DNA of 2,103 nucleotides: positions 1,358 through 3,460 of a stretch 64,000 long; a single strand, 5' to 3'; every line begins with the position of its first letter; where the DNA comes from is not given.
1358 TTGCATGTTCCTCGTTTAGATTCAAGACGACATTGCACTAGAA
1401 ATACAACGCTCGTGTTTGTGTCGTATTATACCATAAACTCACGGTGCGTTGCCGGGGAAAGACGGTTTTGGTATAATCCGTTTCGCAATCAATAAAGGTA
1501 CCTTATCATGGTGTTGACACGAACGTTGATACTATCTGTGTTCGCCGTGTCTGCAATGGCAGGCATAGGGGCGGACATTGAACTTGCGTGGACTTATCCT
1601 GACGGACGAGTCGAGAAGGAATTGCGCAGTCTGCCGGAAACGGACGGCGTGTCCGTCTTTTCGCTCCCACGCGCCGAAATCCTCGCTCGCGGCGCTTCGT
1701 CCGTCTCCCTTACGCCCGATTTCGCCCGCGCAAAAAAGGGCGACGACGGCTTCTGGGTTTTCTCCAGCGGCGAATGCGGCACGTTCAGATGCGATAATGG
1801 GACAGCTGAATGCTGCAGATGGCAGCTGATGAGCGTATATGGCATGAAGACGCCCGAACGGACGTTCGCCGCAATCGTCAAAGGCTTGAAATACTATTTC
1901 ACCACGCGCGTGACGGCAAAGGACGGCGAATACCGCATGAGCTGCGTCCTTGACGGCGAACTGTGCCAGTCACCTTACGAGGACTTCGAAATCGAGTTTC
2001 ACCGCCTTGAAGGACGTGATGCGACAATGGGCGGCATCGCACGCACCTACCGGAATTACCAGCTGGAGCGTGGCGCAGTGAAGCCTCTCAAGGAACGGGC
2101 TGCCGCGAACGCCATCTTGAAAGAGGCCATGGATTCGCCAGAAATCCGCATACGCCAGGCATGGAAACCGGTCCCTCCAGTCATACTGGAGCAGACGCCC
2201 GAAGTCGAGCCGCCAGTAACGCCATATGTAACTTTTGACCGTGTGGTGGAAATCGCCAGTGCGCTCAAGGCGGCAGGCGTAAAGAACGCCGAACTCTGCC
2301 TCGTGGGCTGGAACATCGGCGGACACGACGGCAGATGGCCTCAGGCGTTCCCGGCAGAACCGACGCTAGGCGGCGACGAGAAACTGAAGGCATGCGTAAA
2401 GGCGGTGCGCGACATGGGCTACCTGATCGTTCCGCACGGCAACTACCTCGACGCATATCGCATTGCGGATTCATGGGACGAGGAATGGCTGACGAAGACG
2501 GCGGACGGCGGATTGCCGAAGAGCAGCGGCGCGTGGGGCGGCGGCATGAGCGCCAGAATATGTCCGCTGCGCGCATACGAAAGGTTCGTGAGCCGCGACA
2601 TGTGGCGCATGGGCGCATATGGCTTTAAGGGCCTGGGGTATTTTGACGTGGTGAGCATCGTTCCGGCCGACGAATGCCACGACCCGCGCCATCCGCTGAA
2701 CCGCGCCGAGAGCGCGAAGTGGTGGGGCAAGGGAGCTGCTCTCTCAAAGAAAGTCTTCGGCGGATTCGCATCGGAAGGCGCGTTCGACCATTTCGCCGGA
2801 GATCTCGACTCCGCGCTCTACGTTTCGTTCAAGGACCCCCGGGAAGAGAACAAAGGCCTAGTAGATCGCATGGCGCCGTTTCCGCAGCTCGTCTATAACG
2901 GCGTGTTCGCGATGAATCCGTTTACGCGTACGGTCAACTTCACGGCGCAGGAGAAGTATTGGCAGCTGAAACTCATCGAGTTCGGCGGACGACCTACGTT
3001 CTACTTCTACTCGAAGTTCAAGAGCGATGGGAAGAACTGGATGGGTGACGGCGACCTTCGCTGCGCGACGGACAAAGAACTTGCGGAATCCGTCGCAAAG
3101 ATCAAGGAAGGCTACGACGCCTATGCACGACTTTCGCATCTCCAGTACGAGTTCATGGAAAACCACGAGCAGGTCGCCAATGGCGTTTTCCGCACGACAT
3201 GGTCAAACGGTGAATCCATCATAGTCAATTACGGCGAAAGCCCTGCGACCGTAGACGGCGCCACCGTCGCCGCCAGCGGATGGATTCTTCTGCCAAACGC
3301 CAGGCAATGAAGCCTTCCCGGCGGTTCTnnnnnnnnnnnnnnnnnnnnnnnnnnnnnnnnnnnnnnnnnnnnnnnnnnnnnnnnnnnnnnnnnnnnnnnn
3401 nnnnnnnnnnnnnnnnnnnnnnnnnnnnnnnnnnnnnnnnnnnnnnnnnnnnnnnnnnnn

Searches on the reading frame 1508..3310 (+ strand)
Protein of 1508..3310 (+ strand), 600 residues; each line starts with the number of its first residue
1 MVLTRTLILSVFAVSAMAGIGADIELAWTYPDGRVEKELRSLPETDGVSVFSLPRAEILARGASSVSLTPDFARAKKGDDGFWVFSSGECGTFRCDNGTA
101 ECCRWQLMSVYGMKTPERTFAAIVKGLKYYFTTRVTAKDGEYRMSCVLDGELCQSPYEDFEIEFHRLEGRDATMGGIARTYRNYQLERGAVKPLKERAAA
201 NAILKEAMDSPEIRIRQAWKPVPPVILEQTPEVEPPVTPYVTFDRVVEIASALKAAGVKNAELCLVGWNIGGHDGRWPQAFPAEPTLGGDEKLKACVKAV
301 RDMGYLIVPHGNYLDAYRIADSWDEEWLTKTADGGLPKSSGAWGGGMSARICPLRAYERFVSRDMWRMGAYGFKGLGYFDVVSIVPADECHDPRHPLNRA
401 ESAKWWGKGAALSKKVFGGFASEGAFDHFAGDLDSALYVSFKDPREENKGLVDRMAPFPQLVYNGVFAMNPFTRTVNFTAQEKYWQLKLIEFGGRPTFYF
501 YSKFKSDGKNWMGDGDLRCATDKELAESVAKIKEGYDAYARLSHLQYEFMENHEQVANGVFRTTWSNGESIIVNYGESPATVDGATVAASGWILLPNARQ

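Call 20: search_protein_families(library=pfam, proteins=[window:1508-3310:+], max_evalue=0.001)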
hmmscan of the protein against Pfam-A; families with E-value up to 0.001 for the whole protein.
window:1508-3310:+ (600 aa): 2 families
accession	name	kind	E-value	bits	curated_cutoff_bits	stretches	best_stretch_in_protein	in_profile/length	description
PF18952.6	DUF5696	-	3.3e-43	148.6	25.6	1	156-591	193-611/612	Family of unknown function (DUF5696)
PF19773.5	DUF6259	-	0.0003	20.5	28.7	1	248-466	65-292/300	Domain of unknown function (DUF6259)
